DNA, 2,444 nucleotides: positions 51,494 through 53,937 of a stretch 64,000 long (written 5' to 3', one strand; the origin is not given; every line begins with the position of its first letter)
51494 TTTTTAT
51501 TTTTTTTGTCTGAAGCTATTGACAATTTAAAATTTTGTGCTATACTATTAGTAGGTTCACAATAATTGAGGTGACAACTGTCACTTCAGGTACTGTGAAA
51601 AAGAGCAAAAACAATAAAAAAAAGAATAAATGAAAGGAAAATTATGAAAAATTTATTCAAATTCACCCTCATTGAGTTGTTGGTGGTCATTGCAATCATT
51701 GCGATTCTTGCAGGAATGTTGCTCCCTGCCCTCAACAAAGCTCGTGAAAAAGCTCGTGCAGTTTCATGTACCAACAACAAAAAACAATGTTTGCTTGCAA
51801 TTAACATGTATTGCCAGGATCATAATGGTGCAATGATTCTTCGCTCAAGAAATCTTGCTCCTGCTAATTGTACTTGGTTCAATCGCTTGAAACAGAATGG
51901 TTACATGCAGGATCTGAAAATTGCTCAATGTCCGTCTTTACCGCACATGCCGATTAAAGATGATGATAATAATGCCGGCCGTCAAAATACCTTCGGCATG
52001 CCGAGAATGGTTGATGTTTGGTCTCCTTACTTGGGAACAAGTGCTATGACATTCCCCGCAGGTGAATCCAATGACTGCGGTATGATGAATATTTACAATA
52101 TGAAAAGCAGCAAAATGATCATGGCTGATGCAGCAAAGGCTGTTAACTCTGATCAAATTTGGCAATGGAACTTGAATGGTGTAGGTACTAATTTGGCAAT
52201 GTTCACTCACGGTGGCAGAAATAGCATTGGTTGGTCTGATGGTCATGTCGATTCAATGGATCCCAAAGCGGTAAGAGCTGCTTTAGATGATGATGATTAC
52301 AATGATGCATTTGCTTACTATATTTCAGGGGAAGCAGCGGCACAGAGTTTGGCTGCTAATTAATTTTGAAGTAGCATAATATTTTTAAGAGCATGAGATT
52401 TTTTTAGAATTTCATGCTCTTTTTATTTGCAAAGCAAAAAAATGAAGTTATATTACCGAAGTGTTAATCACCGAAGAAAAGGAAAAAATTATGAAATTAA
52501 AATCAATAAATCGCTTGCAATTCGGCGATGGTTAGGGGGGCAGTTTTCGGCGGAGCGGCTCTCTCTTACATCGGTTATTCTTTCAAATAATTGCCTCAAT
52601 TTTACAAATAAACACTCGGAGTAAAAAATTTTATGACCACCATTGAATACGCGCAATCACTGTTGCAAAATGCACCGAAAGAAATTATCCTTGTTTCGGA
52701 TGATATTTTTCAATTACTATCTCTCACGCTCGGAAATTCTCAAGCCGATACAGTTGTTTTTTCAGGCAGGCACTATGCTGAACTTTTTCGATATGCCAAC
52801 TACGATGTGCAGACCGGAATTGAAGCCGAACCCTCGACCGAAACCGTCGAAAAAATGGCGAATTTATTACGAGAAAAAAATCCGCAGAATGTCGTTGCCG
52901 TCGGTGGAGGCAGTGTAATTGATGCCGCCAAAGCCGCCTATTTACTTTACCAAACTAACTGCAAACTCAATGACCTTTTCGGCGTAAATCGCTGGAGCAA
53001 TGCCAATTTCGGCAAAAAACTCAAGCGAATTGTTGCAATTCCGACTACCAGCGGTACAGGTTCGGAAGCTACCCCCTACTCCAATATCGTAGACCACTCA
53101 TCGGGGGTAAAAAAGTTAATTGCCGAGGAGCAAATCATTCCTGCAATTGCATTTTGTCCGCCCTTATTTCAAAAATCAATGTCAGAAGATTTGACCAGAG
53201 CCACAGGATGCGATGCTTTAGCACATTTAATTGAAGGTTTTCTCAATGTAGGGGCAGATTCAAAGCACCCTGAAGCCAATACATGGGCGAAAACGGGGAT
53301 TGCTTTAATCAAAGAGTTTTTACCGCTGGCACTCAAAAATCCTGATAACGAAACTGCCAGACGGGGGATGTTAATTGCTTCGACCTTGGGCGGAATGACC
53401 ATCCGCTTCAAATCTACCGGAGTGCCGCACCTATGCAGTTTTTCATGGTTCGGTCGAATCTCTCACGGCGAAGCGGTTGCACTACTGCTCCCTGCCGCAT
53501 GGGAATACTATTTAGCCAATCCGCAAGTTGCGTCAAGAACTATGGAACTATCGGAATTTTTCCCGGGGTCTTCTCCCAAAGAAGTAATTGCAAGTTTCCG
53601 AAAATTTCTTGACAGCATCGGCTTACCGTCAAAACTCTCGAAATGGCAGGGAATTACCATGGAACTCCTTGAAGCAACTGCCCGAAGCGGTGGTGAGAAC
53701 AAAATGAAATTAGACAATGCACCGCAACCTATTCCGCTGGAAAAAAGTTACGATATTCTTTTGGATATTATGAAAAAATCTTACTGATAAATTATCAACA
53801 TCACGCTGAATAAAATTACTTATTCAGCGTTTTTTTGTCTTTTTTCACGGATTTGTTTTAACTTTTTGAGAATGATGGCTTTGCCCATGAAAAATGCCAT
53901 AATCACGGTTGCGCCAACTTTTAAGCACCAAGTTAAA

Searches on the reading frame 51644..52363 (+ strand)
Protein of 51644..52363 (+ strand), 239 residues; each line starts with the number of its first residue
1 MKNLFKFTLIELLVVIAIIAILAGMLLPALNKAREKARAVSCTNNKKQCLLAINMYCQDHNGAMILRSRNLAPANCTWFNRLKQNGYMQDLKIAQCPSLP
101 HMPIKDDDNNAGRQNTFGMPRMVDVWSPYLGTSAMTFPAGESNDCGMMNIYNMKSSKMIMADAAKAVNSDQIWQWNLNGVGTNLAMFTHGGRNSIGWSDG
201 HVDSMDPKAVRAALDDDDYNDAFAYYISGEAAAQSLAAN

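Call 10: search_protein_families(library=pfam, proteins=[window:51644-52363:+])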
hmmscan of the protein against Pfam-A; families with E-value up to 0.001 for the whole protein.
window:51644-52363:+ (239 aa): 2 families
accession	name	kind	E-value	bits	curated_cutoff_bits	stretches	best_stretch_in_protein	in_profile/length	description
PF07596.16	SBP_bac_10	-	3.3e-05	24.5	23.3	1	32-61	2-31/268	Protein of unknown function (DUF1559)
PF07963.17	N_methyl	-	0.00016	21.5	21.2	1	7-27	7-27/27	Prokaryotic N-terminal methylation motif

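Call 12: find_related_loci(query=window:51644-52363:+, collection=genome_contigs, flank=10000)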
Query window:51644-52363:+ (239 aa) in genome_contigs; peptide patterns used: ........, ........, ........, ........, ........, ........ (x = any residue, [..] = any of these).
62 stretches matched a pattern; 9 encode a relative of the query (tblastn E <= 1e-3); 9 distinct loci.
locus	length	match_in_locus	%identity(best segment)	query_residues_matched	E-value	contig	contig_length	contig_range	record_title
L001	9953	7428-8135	74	1-239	8e-119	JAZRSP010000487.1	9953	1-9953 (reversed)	MAG: Victivallaceae bacterium isolate T1900045346_YK20190036.MAGScoT_cleanbin_000026 SGB_6714_k141_427376, whole genome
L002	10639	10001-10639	78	7-219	7e-117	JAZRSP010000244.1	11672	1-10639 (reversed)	MAG: Victivallaceae bacterium isolate T1900045346_YK20190036.MAGScoT_cleanbin_000026 SGB_6714_k141_1328173, whole genome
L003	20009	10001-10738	51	1-236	9e-75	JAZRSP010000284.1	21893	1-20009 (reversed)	MAG: Victivallaceae bacterium isolate T1900045346_YK20190036.MAGScoT_cleanbin_000026 SGB_6714_k141_649274, whole genome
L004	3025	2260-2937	53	9-226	2e-70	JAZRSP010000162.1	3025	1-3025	MAG: Victivallaceae bacterium isolate T1900045346_YK20190036.MAGScoT_cleanbin_000026 SGB_6714_k141_752828, whole genome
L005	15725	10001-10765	37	1-227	3e-33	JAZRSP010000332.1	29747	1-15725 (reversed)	MAG: Victivallaceae bacterium isolate T1900045346_YK20190036.MAGScoT_cleanbin_000026 SGB_6714_k141_104558, whole genome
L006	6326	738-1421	36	9-222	1e-28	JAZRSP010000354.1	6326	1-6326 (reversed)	MAG: Victivallaceae bacterium isolate T1900045346_YK20190036.MAGScoT_cleanbin_000026 SGB_6714_k141_170063, whole genome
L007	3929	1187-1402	74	1-72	1e-27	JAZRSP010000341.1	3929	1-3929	MAG: Victivallaceae bacterium isolate T1900045346_YK20190036.MAGScoT_cleanbin_000026 SGB_6714_k141_1982919, whole genome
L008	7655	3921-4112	80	1-64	8e-27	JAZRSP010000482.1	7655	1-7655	MAG: Victivallaceae bacterium isolate T1900045346_YK20190036.MAGScoT_cleanbin_000026 SGB_6714_k141_1404757, whole genome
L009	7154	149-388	49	12-90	4e-13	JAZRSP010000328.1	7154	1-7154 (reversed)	MAG: Victivallaceae bacterium isolate T1900045346_YK20190036.MAGScoT_cleanbin_000026 SGB_6714_k141_649764, whole genome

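Call 25: find_homologous_proteins(query=window:51644-52363:+, max_evalue=1e-10)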
Query window:51644-52363:+ (239 aa): 5777 proteins with E <= 1e-10 among 8000 candidates; the best 120 are listed.
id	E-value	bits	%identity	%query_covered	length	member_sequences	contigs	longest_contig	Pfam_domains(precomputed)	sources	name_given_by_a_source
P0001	1.3e-158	544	99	100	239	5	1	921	-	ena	-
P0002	1.5e-122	426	80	95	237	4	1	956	PF07596.17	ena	-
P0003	1.3e-118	413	77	98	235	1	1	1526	PF07963.18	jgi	jgi:prepilin-type N-terminal cleavage/methylation domain-containing protein/prepilin-type processing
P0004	5.8e-116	404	76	98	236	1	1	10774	PF07963.18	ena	-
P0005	2.4e-113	396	72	100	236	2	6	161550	-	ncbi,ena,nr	ncbi:MAG: type II secretion system protein [Lentisphaeria bacterium]|nr:type II secretion system pro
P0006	7.5e-113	394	74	100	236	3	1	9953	PF07596.17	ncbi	-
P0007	3.3e-103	362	73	90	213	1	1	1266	-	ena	-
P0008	3.4e-103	362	69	98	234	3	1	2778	PF07963.18,PF07596.17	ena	-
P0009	3.0e-93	330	76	79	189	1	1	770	-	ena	-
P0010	2.2e-81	291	58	96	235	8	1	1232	-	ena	-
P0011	2.1e-80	288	58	95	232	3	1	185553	-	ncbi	-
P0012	4.1e-77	277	64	77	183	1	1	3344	-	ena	-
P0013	3.5e-74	267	57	99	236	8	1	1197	-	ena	-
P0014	1.1e-72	263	55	95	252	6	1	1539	-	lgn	-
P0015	1.1e-69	253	55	100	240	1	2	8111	-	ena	-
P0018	9.7e-64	233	52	96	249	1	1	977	PF07963.18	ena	-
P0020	7.0e-62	227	50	95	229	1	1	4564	-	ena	-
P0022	1.2e-60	223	48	100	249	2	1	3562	-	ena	-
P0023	8.4e-59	217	48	95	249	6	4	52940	-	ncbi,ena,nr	ncbi:MAG: type II secretion system protein [Lentisphaeria bacterium]|nr:type II secretion system pro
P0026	1.2e-56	210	47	99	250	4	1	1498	-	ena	-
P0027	3.5e-56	209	50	89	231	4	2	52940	PF07596.17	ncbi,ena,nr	ncbi:MAG: DUF1559 domain-containing protein [Lentisphaeria bacterium]|nr:DUF1559 domain-containing p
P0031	9.0e-53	197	48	91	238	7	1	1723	-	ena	-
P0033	3.4e-51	192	47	92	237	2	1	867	-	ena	-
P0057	2.7e-40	157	43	92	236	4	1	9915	PF07596.17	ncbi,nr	ncbi:MAG: DUF1559 domain-containing protein [Lentisphaeria bacterium]|nr:DUF1559 domain-containing p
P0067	3.0e-34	137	41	88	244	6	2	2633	PF07596.17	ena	-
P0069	5.2e-33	133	39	100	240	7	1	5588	PF07596.17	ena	-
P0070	8.8e-31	125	36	78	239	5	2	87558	PF07596.17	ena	-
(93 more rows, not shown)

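Call 28: list_cluster_members(proteins=[P0013, P0026, P0031, P0014, P0067, P0070, P0027, P0020, P0033, P0010])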
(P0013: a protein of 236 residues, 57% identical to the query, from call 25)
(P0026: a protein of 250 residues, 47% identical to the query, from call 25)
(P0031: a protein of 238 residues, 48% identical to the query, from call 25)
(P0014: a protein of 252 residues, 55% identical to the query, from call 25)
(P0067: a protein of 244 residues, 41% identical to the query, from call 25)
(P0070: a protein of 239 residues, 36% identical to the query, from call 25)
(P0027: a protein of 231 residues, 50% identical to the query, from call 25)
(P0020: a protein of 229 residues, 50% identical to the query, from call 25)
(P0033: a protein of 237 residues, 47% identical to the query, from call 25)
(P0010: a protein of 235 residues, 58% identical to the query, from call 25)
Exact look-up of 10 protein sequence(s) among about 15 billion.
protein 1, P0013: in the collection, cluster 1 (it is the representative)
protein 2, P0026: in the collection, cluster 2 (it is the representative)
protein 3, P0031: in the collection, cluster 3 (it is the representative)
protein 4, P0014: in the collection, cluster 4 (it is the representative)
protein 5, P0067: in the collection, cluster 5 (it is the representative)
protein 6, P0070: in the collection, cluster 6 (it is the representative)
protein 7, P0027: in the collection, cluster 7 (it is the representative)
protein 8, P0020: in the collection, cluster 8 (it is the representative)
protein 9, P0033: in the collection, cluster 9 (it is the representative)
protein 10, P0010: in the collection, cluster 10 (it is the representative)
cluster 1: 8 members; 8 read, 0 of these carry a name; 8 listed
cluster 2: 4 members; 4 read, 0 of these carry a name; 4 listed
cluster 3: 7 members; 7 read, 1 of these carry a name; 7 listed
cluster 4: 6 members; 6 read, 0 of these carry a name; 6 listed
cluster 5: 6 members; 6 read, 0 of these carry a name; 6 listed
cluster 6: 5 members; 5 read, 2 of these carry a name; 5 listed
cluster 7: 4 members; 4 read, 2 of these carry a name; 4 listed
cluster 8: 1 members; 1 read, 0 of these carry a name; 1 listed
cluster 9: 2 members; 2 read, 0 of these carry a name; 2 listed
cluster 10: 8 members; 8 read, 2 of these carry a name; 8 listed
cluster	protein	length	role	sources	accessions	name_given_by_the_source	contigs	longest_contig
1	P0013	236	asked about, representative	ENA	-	-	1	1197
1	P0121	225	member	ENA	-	-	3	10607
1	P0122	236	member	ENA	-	-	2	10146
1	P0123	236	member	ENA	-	-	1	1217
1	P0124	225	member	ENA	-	-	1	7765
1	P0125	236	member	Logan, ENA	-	-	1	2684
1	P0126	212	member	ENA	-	-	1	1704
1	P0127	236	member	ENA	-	-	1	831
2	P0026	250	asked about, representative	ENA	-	-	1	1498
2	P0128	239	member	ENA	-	-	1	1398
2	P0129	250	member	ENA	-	-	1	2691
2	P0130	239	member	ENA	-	-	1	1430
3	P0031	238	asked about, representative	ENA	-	-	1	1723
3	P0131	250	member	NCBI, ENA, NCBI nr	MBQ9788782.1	MAG: type II secretion system protein [Lentisphaeria bacterium] | type II secretion system protein [Lentisphaeria bacterium]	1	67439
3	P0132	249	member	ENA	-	-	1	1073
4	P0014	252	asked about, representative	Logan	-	-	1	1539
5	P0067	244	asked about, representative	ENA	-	-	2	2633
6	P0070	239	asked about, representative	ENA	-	-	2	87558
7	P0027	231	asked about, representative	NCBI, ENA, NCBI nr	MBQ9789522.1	MAG: DUF1559 domain-containing protein [Lentisphaeria bacterium] | DUF1559 domain-containing protein [Lentisphaeria bacterium]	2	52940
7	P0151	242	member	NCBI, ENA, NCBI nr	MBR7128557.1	MAG: prepilin-type N-terminal cleavage/methylation domain-containing protein ... | prepilin-type N-terminal cleavage/methylation domain-containing protein [Lentisphaeria ...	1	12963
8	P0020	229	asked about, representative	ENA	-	-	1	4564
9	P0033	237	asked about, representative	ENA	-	-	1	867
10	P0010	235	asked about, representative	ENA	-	-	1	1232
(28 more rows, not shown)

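Call 29: find_encoding_contigs(protein=P0027, flank=10000, max_places=4)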
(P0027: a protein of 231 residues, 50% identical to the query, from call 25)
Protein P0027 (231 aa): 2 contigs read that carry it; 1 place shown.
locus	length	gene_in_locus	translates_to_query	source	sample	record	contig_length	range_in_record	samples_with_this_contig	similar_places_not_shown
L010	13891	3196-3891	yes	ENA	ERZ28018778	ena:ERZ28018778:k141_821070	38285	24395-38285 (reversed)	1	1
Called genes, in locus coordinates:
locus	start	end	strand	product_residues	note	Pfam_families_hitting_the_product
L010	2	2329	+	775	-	?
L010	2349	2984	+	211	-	-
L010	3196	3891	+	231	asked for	PF07596:SBP_bac_10 (faint)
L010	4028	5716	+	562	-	PF13088:BNR_2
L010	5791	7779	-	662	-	PF08206:OB_RNB (weak), PF17876:CSD2, PF00773:RNB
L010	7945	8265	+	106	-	PF02575:YbaB_DNA_bd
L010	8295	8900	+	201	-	PF21176:RecR_HhH, PF13662:Toprim_4, PF01751:Toprim (weak)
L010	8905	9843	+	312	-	PF11858:DUF3378, PF01351:RNase_HII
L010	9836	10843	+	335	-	PF01263:Aldose_epim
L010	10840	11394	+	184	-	PF00929:RNase_T, PF13482:RNase_H_2 (weak)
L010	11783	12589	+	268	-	-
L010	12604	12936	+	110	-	PF00237:Ribosomal_L22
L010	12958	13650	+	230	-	PF07650:KH_2, PF05316:VAR1 (faint), PF00189:Ribosomal_S3_C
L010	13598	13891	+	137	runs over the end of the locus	PF00252:Ribosomal_L16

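Call 32: find_encoding_contigs(protein=P0151, flank=10000, max_places=4)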
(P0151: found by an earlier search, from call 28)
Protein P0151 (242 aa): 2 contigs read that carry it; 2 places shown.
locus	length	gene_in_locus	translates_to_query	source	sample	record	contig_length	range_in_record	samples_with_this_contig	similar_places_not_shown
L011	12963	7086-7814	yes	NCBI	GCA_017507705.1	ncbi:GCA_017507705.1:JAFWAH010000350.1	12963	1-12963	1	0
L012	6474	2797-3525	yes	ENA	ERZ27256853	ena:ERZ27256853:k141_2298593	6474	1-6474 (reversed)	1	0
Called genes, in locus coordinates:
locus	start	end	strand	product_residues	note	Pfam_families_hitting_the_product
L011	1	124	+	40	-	PF01220:DHquinase_II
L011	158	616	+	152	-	PF00364:Biotin_lipoyl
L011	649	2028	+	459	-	PF00289:Biotin_carb_N, PF02786:CPSase_L_D2, PF08443:RimK (faint), PF02222:ATP-grasp (weak), PF07478:Dala_Dala_lig_C, PF02785:Biotin_carb_C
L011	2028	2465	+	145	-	PF03780:Asp23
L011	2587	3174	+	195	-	-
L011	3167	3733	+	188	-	PF02545:Maf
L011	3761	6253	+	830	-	PF00999:Na_H_Exchanger, PF00359:PTS_EIIA_2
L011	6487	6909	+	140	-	-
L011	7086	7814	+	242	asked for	PF07596:SBP_bac_10 (faint)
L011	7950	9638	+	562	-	PF13088:BNR_2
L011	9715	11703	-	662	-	PF08206:OB_RNB (weak), PF17876:CSD2, PF00773:RNB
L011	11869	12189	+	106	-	PF02575:YbaB_DNA_bd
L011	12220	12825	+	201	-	PF21176:RecR_HhH, PF13662:Toprim_4, PF01751:Toprim (weak)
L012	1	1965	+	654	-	?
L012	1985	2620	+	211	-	-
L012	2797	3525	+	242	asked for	PF07596:SBP_bac_10 (faint)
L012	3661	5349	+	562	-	PF13088:BNR_2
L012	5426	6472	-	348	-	?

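Call 47: list_cluster_members(proteins=[P0001, P0002, P0005, P0011, P0015, P0018, P0022, P0023, P0069, P0057])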
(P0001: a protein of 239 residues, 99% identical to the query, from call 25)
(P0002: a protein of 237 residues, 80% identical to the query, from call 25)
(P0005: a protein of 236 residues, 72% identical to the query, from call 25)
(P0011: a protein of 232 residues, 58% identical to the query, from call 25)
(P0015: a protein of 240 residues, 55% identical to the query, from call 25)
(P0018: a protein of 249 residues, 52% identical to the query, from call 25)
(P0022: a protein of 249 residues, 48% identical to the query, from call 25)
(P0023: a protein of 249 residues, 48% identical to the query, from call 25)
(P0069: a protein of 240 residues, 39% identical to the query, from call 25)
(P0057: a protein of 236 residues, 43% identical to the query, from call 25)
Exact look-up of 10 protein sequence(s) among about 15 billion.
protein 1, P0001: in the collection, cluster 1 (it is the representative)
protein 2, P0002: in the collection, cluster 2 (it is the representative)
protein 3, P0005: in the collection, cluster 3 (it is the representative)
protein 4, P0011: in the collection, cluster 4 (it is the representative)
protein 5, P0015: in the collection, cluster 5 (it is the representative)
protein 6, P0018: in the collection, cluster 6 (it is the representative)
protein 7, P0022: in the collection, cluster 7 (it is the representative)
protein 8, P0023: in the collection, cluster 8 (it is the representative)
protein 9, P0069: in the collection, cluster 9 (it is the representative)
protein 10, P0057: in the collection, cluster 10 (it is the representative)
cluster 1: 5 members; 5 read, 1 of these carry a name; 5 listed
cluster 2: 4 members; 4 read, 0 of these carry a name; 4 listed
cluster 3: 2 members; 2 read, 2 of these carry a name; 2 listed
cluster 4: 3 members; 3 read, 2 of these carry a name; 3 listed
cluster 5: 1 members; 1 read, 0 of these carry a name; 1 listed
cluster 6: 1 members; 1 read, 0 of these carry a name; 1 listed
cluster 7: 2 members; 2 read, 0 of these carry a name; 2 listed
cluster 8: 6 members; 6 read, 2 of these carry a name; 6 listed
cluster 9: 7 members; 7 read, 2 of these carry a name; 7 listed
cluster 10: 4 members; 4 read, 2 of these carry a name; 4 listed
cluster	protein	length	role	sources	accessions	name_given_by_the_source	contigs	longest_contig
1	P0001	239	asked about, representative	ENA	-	-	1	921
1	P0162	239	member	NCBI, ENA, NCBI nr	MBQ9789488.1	MAG: type II secretion system protein [Lentisphaeria bacterium] | type II secretion system protein [Lentisphaeria bacterium]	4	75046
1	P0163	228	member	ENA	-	-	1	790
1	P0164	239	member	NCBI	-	-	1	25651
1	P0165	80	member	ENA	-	-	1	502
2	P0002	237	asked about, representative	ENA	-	-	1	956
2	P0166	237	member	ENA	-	-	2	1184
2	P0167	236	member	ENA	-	-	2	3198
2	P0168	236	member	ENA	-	-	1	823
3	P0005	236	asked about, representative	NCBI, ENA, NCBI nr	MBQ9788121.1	MAG: type II secretion system protein [Lentisphaeria bacterium] | type II secretion system protein [Lentisphaeria bacterium]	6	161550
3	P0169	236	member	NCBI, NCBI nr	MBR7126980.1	MAG: type II secretion system protein [Lentisphaeria bacterium] | type II secretion system protein [Lentisphaeria bacterium]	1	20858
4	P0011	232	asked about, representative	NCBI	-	-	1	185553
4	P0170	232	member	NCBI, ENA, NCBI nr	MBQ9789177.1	MAG: type II secretion system protein [Lentisphaeria bacterium] | type II secretion system protein [Lentisphaeria bacterium]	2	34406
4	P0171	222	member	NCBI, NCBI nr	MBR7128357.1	MAG: type II secretion system protein, partial [Lentisphaeria bacterium] | type II secretion system protein [Lentisphaeria bacterium]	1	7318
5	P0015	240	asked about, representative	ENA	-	-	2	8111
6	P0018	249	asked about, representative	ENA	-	-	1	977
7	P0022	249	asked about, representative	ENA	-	-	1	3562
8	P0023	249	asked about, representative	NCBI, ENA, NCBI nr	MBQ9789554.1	MAG: type II secretion system protein [Lentisphaeria bacterium] | type II secretion system protein [Lentisphaeria bacterium]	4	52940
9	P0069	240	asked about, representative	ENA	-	-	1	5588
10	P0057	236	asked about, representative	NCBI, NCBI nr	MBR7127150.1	MAG: DUF1559 domain-containing protein [Lentisphaeria bacterium] | DUF1559 domain-containing protein [Lentisphaeria bacterium]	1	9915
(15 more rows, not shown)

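Call 51: find_encoding_contigs(protein=P0163, flank=5000, max_places=3)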
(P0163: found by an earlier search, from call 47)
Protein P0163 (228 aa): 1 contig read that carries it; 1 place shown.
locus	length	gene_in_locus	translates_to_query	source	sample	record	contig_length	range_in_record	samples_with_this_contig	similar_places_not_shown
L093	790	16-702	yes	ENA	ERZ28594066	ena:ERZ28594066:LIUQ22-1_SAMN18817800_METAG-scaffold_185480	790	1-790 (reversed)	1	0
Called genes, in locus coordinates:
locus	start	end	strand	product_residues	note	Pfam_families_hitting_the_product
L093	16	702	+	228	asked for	-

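Call 78: find_encoding_contigs(protein=P0001, flank=3000, max_places=5)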
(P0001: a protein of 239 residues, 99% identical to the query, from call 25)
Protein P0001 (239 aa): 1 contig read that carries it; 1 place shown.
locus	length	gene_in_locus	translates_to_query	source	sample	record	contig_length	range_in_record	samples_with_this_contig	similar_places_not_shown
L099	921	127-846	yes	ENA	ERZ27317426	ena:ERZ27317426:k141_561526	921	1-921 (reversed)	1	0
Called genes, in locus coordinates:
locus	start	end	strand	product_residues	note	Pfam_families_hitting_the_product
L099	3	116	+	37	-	?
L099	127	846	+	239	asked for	-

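Call 83: find_encoding_contigs(protein=P0005, flank=10000, max_places=1)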
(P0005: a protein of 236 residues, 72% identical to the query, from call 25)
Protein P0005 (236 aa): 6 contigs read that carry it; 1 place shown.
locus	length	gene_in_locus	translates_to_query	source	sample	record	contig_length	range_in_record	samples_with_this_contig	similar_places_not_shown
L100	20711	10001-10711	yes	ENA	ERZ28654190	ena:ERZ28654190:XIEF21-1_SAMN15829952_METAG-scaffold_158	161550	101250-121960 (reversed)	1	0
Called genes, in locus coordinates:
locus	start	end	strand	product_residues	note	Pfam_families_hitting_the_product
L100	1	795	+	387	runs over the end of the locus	PF02424:ApbE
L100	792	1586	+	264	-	PF00132:Hexapep (weak), PF25084:LbH_EIF2B (faint), PF25087:GMPPB_C (faint), PF13720:Acetyltransf_11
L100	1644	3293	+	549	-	PF01676:Metalloenzyme, PF06415:iPGM_N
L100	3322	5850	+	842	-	PF00561:Abhydrolase_1, PF12146:Hydrolase_4 (weak)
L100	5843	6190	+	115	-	PF07883:Cupin_2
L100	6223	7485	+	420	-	PF02491:SHS2_FTSA (weak), PF14450:FtsA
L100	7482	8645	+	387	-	PF00091:Tubulin, PF12327:FtsZ_C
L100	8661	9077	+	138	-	PF01894:YjbQ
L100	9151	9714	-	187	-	PF01613:Flavin_Reduct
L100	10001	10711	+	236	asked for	-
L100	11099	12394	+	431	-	PF03447:NAD_binding_3, PF00742:Homoserine_dh, PF01842:ACT, PF22629:ACT_AHAS_ss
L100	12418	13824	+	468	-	PF00696:AA_kinase, PF13840:ACT_7 (weak), PF22468:ACT_9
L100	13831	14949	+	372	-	-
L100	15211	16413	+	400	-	PF00764:Arginosuc_synth, PF20979:Arginosuc_syn_C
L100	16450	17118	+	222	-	-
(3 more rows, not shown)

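Call 84: find_encoding_contigs(protein=P0011, flank=10000, max_places=1)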
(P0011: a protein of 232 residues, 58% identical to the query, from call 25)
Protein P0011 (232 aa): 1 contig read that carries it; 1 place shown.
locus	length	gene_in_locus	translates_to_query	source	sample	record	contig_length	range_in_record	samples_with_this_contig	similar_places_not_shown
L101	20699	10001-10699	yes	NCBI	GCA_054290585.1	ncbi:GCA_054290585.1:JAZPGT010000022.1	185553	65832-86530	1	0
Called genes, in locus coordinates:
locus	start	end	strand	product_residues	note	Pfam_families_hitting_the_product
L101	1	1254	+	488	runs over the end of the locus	PF20442:BrxL_N, PF13337:BrxL_ATPase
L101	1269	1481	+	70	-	-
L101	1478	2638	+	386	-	PF00266:Aminotran_5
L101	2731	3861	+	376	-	PF07804:HipA_C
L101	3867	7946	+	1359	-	PF28130:DUF8371 (faint)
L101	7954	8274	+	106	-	PF01035:DNA_binding_1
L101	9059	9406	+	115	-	-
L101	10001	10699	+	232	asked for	-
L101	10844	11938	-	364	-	PF00294:PfkB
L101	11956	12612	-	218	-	PF01081:Aldolase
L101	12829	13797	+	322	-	PF14486:DUF4432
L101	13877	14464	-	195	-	PF00475:IGPD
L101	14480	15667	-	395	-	PF00069:Pkinase, PF07714:PK_Tyr_Ser-Thr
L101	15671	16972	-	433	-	PF01078:Mg_chelatase (faint), PF00004:AAA, PF07724:AAA_2, PF10431:ClpB_D2-small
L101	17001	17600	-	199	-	PF00574:CLP_protease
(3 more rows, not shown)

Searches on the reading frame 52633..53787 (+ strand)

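Call 10: search_protein_families(library=pfam, proteins=[window:52633-53787:+])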
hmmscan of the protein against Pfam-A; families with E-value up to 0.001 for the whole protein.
window:52633-53787:+ (384 aa): 3 families
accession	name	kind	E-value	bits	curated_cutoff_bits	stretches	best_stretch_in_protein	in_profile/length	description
PF00465.25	Fe-ADH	-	1.7e-30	106.2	31.3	1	55-175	52-166/168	Iron-containing alcohol dehydrogenase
PF25137.1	ADH_Fe_C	-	1.5e-20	74.1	27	1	190-368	3-182/194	Fe-containing alcohol dehydrogenase family, C-terminal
PF13685.12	Fe-ADH_2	-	1.1e-06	29.1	28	1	45-102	35-93/149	Iron-containing alcohol dehydrogenase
